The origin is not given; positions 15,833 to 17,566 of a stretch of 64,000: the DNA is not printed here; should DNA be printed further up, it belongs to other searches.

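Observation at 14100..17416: Candidate undescribed defence-like cassette: TPR protein with an orphan type IIG target-recognition-like domain plus an overlapping SMC/ABC ATPase, inserted between a nitroreductase gene fragment and its intact copy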

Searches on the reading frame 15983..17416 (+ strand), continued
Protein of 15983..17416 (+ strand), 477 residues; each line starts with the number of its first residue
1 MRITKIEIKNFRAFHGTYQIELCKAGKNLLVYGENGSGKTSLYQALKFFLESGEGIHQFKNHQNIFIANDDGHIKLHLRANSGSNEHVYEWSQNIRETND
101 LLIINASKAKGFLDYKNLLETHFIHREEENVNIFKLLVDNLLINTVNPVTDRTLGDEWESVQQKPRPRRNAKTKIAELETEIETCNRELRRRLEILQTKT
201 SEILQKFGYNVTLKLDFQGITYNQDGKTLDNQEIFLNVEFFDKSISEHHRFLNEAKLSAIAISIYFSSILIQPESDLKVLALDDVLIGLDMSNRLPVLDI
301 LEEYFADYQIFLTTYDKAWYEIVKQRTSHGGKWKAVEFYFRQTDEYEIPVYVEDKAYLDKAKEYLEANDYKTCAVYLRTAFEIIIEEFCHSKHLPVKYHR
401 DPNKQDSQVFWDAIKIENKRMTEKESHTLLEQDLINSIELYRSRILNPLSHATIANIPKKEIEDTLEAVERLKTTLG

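Call 44: search_protein_families(library=pfam, proteins=[L015:4228-8001:+, L016:4078-8001:+, L011:4084-8001:+, L027:3787-7923:+, L026:4024-7980:+, L017:3653-7393:+, L019:4246-7971:+], max_evalue=0.0001)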
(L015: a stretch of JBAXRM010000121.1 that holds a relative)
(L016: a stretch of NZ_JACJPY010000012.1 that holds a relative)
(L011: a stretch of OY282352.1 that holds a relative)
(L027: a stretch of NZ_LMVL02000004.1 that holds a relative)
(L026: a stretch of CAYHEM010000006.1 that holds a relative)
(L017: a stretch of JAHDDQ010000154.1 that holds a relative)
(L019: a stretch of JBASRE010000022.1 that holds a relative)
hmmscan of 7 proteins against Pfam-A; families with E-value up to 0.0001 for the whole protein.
L015:4228-8001:+ (1258 aa): 4 families
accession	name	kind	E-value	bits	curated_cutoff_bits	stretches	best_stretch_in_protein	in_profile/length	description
PF07669.17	Eco57I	-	8.2e-42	143.6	25.3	1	623-863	1-171/171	Eco57I restriction-modification methylase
PF12950.13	TaqI_C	-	1.4e-23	83.8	26.5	1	983-1133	1-118/118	TaqI-like C-terminal specificity domain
PF02384.22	N6_Mtase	-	2.4e-12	47.2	20.4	0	761-884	118-240/311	N-6 DNA Methylase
PF20473.4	MmeI_Mtase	-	1.9e-05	24.4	27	1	524-819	9-188/259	MmeI, DNA-methyltransferase domain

L016:4078-8001:+ (1308 aa): 4 families
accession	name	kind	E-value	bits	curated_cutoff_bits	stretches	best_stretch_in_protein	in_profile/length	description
PF07669.17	Eco57I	-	3.8e-42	144.7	25.3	1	667-911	1-171/171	Eco57I restriction-modification methylase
PF12950.13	TaqI_C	-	1.6e-17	64.3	26.5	1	1031-1179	1-118/118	TaqI-like C-terminal specificity domain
PF02384.22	N6_Mtase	-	6.7e-12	45.8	20.4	0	810-929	119-237/311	N-6 DNA Methylase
PF20473.4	MmeI_Mtase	-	4.1e-06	26.6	27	1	563-864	12-185/259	MmeI, DNA-methyltransferase domain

L011:4084-8001:+ (1306 aa): 4 families
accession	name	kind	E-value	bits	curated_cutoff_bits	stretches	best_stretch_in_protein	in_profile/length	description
PF07669.17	Eco57I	-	5.1e-32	111.8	25.3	1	662-907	1-171/171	Eco57I restriction-modification methylase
PF12950.13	TaqI_C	-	8e-16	58.8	26.5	1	1021-1181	1-118/118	TaqI-like C-terminal specificity domain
PF02384.22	N6_Mtase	-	8.1e-08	32.4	20.4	0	478-519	3-40/311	N-6 DNA Methylase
PF20473.4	MmeI_Mtase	-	8.4e-05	22.3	27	0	567-683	12-84/259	MmeI, DNA-methyltransferase domain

L027:3787-7923:+ (1379 aa): 4 families
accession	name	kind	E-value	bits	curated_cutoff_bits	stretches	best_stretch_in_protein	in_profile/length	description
PF07669.17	Eco57I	-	2.6e-37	129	25.3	1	714-980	1-171/171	Eco57I restriction-modification methylase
PF12950.13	TaqI_C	-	7.6e-13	49.2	26.5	1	1108-1270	1-118/118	TaqI-like C-terminal specificity domain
PF02384.22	N6_Mtase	-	5.9e-11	42.7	20.4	0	874-1011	118-245/311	N-6 DNA Methylase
PF14335.11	DUF4391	-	9.6e-05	22.8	29.9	0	125-229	76-170/232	Domain of unknown function (DUF4391)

L026:4024-7980:+ (1319 aa): 4 families
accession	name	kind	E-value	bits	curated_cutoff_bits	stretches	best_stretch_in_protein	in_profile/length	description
PF07669.17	Eco57I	-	2.3e-41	142.1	25.3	1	664-912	1-171/171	Eco57I restriction-modification methylase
PF12950.13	TaqI_C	-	7.7e-15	55.6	26.5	1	1048-1209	1-118/118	TaqI-like C-terminal specificity domain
PF02384.22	N6_Mtase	-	1.1e-08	35.2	20.4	0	481-522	3-40/311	N-6 DNA Methylase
PF20473.4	MmeI_Mtase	-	6.4e-05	22.7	27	0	561-706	11-105/259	MmeI, DNA-methyltransferase domain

L017:3653-7393:+ (1247 aa): 4 families
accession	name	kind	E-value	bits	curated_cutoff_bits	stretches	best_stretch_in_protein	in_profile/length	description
PF07669.17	Eco57I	-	2.1e-36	126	25.3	1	535-819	1-168/171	Eco57I restriction-modification methylase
PF02384.22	N6_Mtase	-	4.7e-12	46.3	20.4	0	721-844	116-237/311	N-6 DNA Methylase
PF20473.4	MmeI_Mtase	-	7.4e-09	35.6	27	1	475-558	8-86/259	MmeI, DNA-methyltransferase domain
PF12950.13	TaqI_C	-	4.2e-08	33.9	26.5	1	1041-1103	29-92/118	TaqI-like C-terminal specificity domain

L019:4246-7971:+ (1242 aa): 5 families
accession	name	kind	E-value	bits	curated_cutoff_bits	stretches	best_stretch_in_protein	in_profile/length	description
PF07669.17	Eco57I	-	9.4e-27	94.6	25.3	1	565-885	2-165/171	Eco57I restriction-modification methylase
PF02384.22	N6_Mtase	-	3.8e-11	43.3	20.4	0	777-946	117-270/311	N-6 DNA Methylase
PF12950.13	TaqI_C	-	2.4e-08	34.7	26.5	1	1003-1123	4-118/118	TaqI-like C-terminal specificity domain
PF20473.4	MmeI_Mtase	-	1.5e-06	28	27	1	490-614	9-119/259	MmeI, DNA-methyltransferase domain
PF01420.25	Methylase_S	-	8.6e-05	23.2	22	0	1066-1140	76-151/168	Type I restriction modification DNA specificity domain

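Call 50: predict_structure(alignment_id=A2)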
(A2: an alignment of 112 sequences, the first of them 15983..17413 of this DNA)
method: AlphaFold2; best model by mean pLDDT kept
length: 477 residues; sequences in the alignment: 112
mean_pLDDT: 94.4   pTM: 0.88
mean pLDDT of the five models: 94.4, 94.4, 94.3, 94.1, 93.6
residues with pLDDT >= 90: 422; 70-90: 52; 50-70: 3; < 50: 0
segments of 3 or more residues with pLDDT < 50: none
pLDDT, mean of each block of 10 residues (from residue 1): 98 97 97 95 98 94 95 98 97 94 97 93 89 96 95 96 87 93 96 98 97 98 95 98 96 94 98 97 89 92 98 95 89 94 90 90 94 93 96 95 92 97 94 97 88 78 97 96
secondary structure, 60 per line:
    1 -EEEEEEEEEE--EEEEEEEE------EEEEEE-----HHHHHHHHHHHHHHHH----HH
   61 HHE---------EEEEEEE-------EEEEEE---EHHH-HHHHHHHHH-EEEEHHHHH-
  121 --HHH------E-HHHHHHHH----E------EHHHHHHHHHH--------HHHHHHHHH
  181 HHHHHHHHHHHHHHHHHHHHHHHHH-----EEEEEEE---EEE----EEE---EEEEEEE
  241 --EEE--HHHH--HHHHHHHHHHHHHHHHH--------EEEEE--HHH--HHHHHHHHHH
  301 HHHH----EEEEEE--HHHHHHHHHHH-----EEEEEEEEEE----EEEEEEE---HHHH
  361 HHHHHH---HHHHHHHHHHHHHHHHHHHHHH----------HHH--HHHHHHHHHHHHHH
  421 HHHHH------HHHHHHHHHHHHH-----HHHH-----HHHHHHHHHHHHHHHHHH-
elements in order: E2-11 E14-21 E28-33 H39-54 H59-62 E73-79 E87-92 H101-109 E111-114 H115-119 H134-141 H154-163 H172-205 E211-217 E221-223 E228-230 E234-240 E243-245 H248-251 H254-270 E279-283 H291-304 E309-314 H317-327 E333-342 E347-353 H357-366 H370-391 H407-425 H432-444 H450-453 H459-476

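Call 55: fold_search(model_id=the predicted structure, library=pdb)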
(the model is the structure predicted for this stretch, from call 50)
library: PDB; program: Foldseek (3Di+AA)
matches with E <= 10: 915; with E <= 0.001: 315
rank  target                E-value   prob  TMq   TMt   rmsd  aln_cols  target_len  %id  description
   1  8ro8_A                2.3e-13  1.00  0.49  0.64   5.8       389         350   15  Human cohesin SMC1A-HD(longCC-EQ)/RAD21-C complex - Apo closed P-loop conformation (released 2024-09-11)
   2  8roc_A                6.9e-13  1.00  0.49  0.63   6.1       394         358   15  Human cohesin SMC1A-HD(shortCC-EQ)/RAD21-C complex - Apo closed P-loop conformation (released 2024-09-11)
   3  8rof_A                8.1e-13  1.00  0.48  0.62   6.3       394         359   15  Human cohesin SMC1A-HD(shortCC-EQ)/RAD21-C complex - ADP-Mg-bound conformation (released 2024-09-11)
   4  8rob_A                1.5e-12  1.00  0.48  0.61   6.4       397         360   14  Human cohesin SMC1A-HD(longCC-EQ)/RAD21-C complex - ATPgS-Mg-bound conformation (released 2024-09-11)
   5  8rod_A                1.6e-12  1.00  0.49  0.64   5.9       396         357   15  Human cohesin SMC1A-HD(shortCC-EQ)/RAD21-C complex - Open/closed P-loop conformation (released 2024-09-11)
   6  8ro6_A                1.7e-12  1.00  0.50  0.66   5.5       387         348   14  Human cohesin SMC1A-HD(longCC)/RAD21-C complex - Apo closed P-loop conformation (released 2024-09-11)
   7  6qj1                  1.9e-12  1.00  0.42  0.49  20.6       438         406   12  Crystal structure of the C. thermophilum condensin Smc2 ATPase head (crystal from I) (released 2019-07-03)
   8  6qj0                  2.3e-12  1.00  0.40  0.47  12.0       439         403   12  Crystal structure of the C. thermophilum condensin Smc2 ATPase head (crystal form II) (released 2019-07-03)
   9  5xns_A                3.0e-12  1.00  0.42  0.49  11.7       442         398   15  Crystal structure of the Smc head domain with an extended coiled coil bound to the C-terminal domain of ScpA derived f (released 2017-08-02)
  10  6zz6_A                3.5e-12  1.00  0.48  0.61   8.4       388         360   12  Cryo-EM structure of S.cerevisiae cohesin-Scc2-DNA complex (released 2020-09-30)
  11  6qpq_C                3.9e-12  1.00  0.45  0.53  11.0       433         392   14  The structure of the cohesin head module elucidates the mechanism of ring opening (released 2020-02-05)
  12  8roa_C                4.1e-12  1.00  0.44  0.55   8.7       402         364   14  Human cohesin SMC1A-HD(longCC-EQ)/RAD21-C complex - ADP-bound conformation (released 2024-09-11)
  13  8ro7_A                4.3e-12  1.00  0.46  0.62   6.1       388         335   15  Human cohesin SMC1A-HD(longCC)/RAD21-C complex - Open/closed P-loop conformation (released 2024-09-11)
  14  8roa_A                6.0e-12  1.00  0.49  0.66   5.7       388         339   13  Human cohesin SMC1A-HD(longCC-EQ)/RAD21-C complex - ADP-bound conformation (released 2024-09-11)
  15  8ro9_A                6.3e-12  1.00  0.44  0.56   8.9       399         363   15  Human cohesin SMC1A-HD(longCC-EQ)/RAD21-C complex - Open/closed P-loop conformation (released 2024-09-11)
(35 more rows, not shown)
